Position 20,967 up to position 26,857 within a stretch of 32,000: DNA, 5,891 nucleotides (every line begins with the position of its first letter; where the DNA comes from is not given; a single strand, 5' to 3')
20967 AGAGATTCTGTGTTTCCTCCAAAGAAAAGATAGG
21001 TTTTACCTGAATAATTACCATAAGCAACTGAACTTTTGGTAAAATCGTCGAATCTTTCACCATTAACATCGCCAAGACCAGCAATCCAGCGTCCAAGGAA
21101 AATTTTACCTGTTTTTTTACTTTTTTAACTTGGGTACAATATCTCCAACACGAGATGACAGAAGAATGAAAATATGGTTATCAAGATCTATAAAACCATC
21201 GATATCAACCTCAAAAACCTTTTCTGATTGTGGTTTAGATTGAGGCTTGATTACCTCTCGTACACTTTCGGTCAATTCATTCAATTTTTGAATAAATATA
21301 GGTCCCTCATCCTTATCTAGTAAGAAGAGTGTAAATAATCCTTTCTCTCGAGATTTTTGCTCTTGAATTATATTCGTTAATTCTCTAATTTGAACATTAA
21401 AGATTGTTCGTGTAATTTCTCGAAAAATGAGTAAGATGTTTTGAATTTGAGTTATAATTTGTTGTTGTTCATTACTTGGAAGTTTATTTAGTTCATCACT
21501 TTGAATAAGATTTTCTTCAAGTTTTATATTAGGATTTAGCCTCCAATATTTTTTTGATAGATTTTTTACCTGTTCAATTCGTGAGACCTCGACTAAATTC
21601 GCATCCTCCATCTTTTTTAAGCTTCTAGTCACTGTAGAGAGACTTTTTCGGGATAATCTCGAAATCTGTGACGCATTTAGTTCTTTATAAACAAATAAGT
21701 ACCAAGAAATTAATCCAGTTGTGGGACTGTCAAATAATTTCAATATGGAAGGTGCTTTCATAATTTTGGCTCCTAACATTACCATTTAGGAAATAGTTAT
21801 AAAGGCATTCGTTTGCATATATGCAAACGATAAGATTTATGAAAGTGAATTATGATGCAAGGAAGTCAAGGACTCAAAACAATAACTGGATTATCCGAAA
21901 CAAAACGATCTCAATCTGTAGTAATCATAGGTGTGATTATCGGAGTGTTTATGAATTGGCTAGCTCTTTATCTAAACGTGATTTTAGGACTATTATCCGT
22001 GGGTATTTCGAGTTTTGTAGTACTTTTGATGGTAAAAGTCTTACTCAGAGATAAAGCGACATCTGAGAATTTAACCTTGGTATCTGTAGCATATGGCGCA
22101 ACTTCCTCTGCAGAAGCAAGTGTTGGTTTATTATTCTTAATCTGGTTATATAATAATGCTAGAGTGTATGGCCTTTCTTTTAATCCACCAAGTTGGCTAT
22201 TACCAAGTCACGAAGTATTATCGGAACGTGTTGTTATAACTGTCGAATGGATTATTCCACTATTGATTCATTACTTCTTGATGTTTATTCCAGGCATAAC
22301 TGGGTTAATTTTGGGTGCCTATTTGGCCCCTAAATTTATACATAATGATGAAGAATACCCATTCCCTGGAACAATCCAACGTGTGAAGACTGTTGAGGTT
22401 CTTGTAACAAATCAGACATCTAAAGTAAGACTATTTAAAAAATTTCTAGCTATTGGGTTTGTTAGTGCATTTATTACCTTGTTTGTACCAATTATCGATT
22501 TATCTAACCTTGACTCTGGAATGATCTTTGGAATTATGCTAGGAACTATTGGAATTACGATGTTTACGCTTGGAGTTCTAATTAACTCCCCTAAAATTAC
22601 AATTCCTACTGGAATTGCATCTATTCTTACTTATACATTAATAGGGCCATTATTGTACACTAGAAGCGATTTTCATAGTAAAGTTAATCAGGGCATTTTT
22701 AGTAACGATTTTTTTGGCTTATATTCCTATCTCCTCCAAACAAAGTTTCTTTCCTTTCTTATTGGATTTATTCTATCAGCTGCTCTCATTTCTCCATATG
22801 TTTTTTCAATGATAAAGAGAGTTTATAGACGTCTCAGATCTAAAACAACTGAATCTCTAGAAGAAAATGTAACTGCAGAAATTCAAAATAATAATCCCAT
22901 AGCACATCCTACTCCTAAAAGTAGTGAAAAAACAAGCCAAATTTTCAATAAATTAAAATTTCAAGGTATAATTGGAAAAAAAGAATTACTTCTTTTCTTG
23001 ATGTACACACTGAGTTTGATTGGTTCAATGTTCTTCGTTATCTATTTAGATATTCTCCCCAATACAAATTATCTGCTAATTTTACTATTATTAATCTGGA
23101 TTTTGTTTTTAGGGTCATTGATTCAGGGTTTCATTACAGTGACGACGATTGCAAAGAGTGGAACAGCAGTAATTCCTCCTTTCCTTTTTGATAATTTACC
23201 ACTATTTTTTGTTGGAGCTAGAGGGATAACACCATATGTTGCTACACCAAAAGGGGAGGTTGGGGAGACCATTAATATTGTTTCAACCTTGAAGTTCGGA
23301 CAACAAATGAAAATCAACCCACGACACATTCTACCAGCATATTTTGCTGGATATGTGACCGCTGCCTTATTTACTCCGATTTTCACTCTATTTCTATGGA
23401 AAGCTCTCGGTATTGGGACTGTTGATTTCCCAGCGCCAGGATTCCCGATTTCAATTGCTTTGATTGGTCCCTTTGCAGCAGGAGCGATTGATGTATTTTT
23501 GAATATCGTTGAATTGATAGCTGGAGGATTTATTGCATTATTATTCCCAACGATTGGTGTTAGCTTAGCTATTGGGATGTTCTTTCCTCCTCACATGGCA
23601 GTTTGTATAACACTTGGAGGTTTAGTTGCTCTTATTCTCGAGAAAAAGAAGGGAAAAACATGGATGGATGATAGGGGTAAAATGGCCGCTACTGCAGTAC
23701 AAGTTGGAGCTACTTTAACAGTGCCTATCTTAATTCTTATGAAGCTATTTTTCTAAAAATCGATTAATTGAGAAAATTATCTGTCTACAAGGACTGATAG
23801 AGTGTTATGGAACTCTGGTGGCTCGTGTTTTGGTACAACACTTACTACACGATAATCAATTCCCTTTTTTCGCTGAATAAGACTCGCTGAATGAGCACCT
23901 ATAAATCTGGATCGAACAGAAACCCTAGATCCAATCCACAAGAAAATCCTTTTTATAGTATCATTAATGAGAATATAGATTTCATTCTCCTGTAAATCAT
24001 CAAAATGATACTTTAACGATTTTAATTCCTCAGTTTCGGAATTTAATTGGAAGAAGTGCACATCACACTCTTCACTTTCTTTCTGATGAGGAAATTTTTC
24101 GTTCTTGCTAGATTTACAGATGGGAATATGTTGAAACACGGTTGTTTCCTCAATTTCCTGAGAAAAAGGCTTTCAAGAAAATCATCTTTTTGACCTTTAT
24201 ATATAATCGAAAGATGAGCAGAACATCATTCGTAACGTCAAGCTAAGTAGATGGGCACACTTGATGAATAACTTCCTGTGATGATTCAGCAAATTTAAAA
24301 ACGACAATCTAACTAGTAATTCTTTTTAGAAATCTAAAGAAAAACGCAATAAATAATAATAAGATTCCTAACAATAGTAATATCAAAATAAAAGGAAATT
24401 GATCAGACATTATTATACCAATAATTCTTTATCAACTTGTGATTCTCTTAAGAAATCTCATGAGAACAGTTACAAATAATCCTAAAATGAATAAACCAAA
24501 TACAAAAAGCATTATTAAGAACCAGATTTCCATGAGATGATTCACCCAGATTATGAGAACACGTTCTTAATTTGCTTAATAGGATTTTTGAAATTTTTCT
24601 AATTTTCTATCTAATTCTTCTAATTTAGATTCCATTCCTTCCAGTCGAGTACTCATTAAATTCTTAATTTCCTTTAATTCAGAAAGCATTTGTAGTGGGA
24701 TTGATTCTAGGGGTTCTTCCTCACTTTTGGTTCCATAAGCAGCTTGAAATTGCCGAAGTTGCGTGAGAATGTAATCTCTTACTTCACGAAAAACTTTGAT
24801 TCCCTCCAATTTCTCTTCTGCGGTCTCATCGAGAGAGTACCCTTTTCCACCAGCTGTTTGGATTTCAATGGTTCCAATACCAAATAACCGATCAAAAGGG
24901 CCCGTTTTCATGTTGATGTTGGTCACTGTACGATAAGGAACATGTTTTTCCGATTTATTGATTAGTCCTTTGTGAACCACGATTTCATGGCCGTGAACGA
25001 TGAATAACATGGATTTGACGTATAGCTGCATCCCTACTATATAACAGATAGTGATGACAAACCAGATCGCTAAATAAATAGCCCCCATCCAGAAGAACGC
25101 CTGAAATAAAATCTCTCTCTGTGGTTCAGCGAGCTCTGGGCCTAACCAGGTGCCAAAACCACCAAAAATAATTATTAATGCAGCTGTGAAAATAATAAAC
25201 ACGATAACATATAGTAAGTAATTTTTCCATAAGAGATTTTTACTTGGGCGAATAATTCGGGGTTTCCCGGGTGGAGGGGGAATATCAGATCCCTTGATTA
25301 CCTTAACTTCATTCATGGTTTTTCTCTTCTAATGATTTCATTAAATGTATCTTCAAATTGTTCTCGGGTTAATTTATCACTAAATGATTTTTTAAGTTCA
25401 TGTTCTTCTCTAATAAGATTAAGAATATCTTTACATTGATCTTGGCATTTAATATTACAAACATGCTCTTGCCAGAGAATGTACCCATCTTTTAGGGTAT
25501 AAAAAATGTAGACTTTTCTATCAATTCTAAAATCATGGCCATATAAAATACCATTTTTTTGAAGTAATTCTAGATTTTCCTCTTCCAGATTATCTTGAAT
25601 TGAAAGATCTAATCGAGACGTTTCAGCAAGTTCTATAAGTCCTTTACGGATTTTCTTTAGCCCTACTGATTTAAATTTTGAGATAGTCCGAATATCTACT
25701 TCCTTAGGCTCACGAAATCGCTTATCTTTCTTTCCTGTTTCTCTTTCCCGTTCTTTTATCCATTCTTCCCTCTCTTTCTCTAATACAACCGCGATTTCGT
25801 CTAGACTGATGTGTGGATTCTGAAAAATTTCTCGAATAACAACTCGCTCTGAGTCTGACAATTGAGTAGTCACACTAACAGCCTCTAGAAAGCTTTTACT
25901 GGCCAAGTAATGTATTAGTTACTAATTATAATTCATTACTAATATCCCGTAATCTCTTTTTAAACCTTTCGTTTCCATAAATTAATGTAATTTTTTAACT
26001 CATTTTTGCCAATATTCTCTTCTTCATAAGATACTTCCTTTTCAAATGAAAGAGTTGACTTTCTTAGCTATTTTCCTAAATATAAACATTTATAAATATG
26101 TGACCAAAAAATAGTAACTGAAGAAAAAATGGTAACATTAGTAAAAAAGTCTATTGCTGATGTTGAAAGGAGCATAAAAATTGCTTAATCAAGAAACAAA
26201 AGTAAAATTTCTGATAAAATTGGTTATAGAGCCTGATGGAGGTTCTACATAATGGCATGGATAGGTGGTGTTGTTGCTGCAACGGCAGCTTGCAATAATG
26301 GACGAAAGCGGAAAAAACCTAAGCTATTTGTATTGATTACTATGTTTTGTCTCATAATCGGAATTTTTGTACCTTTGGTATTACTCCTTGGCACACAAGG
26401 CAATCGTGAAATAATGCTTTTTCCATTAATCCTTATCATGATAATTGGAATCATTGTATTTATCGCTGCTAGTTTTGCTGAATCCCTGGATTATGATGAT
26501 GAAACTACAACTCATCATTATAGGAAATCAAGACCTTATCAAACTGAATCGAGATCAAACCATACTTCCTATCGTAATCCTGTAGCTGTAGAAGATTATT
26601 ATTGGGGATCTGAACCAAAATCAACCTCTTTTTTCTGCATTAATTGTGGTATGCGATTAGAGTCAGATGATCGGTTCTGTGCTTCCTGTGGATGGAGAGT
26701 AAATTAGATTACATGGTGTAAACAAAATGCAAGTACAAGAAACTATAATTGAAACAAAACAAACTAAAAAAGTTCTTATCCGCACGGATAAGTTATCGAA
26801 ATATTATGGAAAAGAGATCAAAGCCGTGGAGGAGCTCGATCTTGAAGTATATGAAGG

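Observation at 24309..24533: Tandem pair of unannotated 33-aa membrane microproteins sharing a selected C-terminal tail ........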

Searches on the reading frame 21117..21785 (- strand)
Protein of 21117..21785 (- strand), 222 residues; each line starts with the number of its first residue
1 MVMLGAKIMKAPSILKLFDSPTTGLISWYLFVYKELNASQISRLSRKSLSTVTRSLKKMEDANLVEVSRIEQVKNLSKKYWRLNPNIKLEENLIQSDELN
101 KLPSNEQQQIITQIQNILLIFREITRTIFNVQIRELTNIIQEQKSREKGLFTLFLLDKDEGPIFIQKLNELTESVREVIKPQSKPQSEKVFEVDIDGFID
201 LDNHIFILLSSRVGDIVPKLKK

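Call 7: search_protein_families(library=pfam, proteins=[window:21117-21785:-], max_evalue=0.01)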
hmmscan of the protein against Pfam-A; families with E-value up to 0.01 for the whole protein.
window:21117-21785:- (222 aa): 6 families
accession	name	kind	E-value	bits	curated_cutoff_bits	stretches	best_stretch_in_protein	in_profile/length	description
PF01022.26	HTH_5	-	9e-05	22.7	22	1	34-66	14-46/47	Bacterial regulatory protein, arsR family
PF01047.28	MarR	-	0.00011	22.4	24.6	1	33-70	15-52/59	MarR family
PF01978.25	TrmB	-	0.00043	20.5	25.6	1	30-77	17-59/68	Sugar-specific transcriptional regulator TrmB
PF13412.12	HTH_24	-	0.0024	17.9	21.9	1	36-66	18-48/48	Winged helix-turn-helix DNA-binding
PF12802.13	MarR_2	-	0.0043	17.6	27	1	36-68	21-53/61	MarR family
PF12840.13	HTH_20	-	0.0074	16.7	27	0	35-67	18-50/51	Helix-turn-helix domain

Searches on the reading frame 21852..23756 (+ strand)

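Call 7: search_protein_families(library=pfam, proteins=[window:21852-23756:+], max_evalue=0.01)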
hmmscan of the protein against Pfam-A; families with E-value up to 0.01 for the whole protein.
window:21852-23756:+ (634 aa): 1 family
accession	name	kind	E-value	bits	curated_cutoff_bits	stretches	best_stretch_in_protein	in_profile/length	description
PF03169.20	OPT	-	4.3e-11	42.6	25.8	1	24-627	7-619/623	OPT oligopeptide transporter protein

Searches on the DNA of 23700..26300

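Call 58: search_rna_families(source=window, start=23700, end=26300, threshold=evalue, max_evalue=1)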
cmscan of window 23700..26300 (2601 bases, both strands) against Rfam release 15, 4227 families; matches with E-value up to 1: 0.
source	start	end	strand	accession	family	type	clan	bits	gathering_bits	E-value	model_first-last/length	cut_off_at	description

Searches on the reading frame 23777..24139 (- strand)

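Call 7: search_protein_families(library=pfam, proteins=[window:23777-24139:-], max_evalue=0.01)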
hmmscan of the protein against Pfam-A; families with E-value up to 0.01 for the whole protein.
window:23777-24139:- (120 aa): 1 family
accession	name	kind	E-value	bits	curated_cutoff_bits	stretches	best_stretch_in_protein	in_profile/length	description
PF00626.27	Gelsolin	-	0.00089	19.5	21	1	42-110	8-75/76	Gelsolin repeat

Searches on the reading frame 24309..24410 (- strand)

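Call 7: search_protein_families(library=pfam, proteins=[window:24309-24410:-], max_evalue=0.01)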
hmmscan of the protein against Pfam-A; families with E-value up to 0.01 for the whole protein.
window:24309-24410:- (33 aa): 0 families

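Call 35: search_protein_families(library=ncbifam, proteins=[window:24309-24410:-], max_evalue=1)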
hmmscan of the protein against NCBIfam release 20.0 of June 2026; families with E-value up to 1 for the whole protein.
window:24309-24410:- (33 aa): 2 families
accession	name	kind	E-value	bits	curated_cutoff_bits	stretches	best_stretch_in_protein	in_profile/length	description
TIGR02830.1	spore_III_AG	equivalog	0.075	12.4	147.7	1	4-26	2-24/186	stage III sporulation protein AG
TIGR03927.1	T7SS_EssA_Firm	equivalog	0.21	11.4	32.45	1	3-32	121-150/151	type VII secretion protein EssA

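Call 49: search_protein_families(library=padloc, proteins=[window:24309-24410:-], max_evalue=0.01)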
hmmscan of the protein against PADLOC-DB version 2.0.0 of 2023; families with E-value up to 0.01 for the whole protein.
window:24309-24410:- (33 aa): 0 families

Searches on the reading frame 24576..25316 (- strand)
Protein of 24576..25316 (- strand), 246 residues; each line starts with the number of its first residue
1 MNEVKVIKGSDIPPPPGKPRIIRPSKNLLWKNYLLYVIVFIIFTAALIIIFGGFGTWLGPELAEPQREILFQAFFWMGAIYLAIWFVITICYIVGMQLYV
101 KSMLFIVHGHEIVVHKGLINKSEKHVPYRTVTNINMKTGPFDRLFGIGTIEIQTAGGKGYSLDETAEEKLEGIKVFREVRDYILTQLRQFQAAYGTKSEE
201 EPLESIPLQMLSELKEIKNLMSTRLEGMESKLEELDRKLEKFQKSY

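Call 7: search_protein_families(library=pfam, proteins=[window:24576-25316:-], max_evalue=0.01)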
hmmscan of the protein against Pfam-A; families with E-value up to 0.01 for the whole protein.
window:24576-25316:- (246 aa): 3 families
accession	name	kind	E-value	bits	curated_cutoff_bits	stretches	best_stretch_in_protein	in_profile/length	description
PF03703.20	bPH_2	-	2.7e-14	53.6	22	1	105-183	6-78/78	Bacterial PH domain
PF24649.1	DUF7642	-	0.00036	20.9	27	1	119-189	30-97/100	Domain of unknown function (DUF7642)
PF10110.14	GPDPase_memb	-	0.00063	19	29.6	1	26-133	208-311/321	Membrane domain of glycerophosphoryl diester phosphodiesterase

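Call 24: find_related_loci(query=window:24576-25316:-, collection=genome_contigs, flank=6000)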
Query window:24576-25316:- (246 aa) in genome_contigs; peptide patterns used: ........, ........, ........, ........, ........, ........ (x = any residue, [..] = any of these).
221 stretches matched a pattern; 24 encode a relative of the query (tblastn E <= 1e-3); 23 distinct loci.
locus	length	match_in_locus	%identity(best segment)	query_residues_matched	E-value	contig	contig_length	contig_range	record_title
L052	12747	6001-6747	84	1-246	2e-142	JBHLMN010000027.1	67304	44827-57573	MAG: Promethearchaeota archaeon isolate DZ2M.341 DZ2M.341@963, whole genome shotgun sequence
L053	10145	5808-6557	83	1-246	4e-139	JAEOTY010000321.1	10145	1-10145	MAG: Candidatus Hodarchaeota archaeon isolate YT5_056 k127_42028998, whole genome shotgun sequence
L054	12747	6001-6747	82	1-246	6e-138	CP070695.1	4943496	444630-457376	MAG: Candidatus Heimdallarchaeota archaeon isolate bin6 chromosome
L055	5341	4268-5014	82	1-246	5e-137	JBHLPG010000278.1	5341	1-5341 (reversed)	MAG: Promethearchaeota archaeon isolate DZ3S.51 DZ3S.51@67112, whole genome shotgun sequence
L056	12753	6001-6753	70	1-246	4e-117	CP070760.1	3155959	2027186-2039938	MAG: Candidatus Heimdallarchaeota archaeon isolate bin272 chromosome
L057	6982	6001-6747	87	1-246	5e-145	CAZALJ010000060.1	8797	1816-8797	MAG TPA_asm: uncultured archaeon isolate SRP239594_co1_179 genome assembly, contig: NODE_4648_length_8797_cov_9.792725, 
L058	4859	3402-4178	60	1-246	1e-96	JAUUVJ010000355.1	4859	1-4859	MAG: Candidatus Hodarchaeota archaeon isolate CSMAG_10 CSMAG_10_k127_5001678_length_4859_cov_11.0000, whole genome shotg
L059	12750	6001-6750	84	1-246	5e-140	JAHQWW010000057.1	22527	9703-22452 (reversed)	MAG: Candidatus Hodarchaeota archaeon isolate WORE3 WOR324_NODE_199_length_22527_cov_4.23376_ID_397, whole genome shotgu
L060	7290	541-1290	83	1-246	8e-137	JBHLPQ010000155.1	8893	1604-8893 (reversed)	MAG: Promethearchaeota archaeon isolate H2S.126 H2S.126@8657, whole genome shotgun sequence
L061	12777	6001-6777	37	1-241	2e-38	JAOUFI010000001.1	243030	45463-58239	MAG: Candidatus Thorarchaeota archaeon isolate 4_1_July_SF_Bin37 4_1_July_SF_Bin37_scaffold_9_c1, whole genome shotgun s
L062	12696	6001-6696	36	20-241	7e-37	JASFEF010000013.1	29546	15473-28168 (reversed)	MAG: Candidatus Thorarchaeota archaeon isolate D0606M12metaG_Bin_135 D0606M12metaG_FD_scaffold_239_c1, whole genome shot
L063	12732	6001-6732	37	8-233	1e-36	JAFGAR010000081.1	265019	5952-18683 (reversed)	MAG: Candidatus Thorarchaeota archaeon isolate Zod_maxbin.0292 k87_2770437, whole genome shotgun sequence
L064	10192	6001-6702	38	8-221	1e-35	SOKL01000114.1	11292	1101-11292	MAG: Candidatus Thorarchaeota archaeon isolate E44_bin77 NODE_2467_length_11292_cov_5.713625, whole genome shotgun seque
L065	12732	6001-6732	37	8-233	2e-35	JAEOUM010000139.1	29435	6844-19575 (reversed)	MAG: Candidatus Thorarchaeota archaeon isolate FT5_021 k127_40110174, whole genome shotgun sequence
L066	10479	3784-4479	35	20-241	5e-35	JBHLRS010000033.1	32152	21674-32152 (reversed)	MAG: Candidatus Thorarchaeota archaeon isolate TM1S.264 TM1S.264@1809, whole genome shotgun sequence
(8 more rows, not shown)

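Call 35: search_protein_families(library=ncbifam, proteins=[window:24576-25316:-], max_evalue=1)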
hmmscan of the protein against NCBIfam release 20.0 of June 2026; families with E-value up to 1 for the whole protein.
window:24576-25316:- (246 aa): 1 family
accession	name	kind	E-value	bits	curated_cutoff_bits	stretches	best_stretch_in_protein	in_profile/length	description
NF041635.1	STM3941_fam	subfamily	0.56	10.1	40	1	29-135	2-91/157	STM3941 family protein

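Call 49: search_protein_families(library=padloc, proteins=[window:24576-25316:-], max_evalue=0.01)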
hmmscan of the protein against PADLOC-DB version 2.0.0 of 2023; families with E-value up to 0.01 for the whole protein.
window:24576-25316:- (246 aa): 0 families

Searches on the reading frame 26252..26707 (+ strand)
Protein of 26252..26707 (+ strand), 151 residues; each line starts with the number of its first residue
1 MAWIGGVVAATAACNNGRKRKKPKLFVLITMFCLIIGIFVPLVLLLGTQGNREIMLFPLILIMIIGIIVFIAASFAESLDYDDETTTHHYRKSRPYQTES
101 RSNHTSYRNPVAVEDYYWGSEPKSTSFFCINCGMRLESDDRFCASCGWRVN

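Call 7: search_protein_families(library=pfam, proteins=[window:26252-26707:+], max_evalue=0.01)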
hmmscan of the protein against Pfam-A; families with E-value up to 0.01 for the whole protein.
window:26252-26707:+ (151 aa): 7 families
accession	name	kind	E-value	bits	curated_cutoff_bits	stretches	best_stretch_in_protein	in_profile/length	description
PF13240.11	Zn_Ribbon_1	-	2.1e-05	24.6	25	1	128-147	1-20/23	zinc-ribbon domain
PF22954.2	DUF7027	-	4.2e-05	23.8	27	1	16-72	29-85/100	Domain of unknown function (DUF7027)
PF13248.11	Zn_ribbon_3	-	0.0003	20.6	27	1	129-147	5-23/26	zinc-ribbon domain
PF12773.13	DZR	-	0.00044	20.8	27.3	1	129-150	1-22/45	Double zinc ribbon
PF25093.1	DUF7807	-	0.00078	19.6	27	1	27-72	36-80/170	Family of unknown function (DUF7807)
PF00487.30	FA_desaturase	-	0.0039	17.4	29.7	1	19-105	129-201/253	Fatty acid desaturase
PF00335.26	Tetraspanin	-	0.0059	16.7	32.1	1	3-92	13-114/225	Tetraspanin family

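Call 49: search_protein_families(library=padloc, proteins=[window:26252-26707:+], max_evalue=0.01)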
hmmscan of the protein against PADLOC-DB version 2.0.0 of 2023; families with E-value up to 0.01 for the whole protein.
window:26252-26707:+ (151 aa): 0 families

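Call 66: search_protein_families(library=ncbifam, proteins=[window:26252-26707:+], max_evalue=0.001)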
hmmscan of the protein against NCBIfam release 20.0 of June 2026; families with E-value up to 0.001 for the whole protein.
window:26252-26707:+ (151 aa): 2 families
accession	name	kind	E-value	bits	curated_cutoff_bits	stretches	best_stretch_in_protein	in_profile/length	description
NF045510.1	4Cys_prefix_kin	domain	4.9e-05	23.5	24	0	126-136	16-26/26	4-Cys prefix domain-containing protein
NF041560.1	T6SS_Burk_ExIF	subfamily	0.00021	21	90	1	6-73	109-178/234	putative type VI secretion system effector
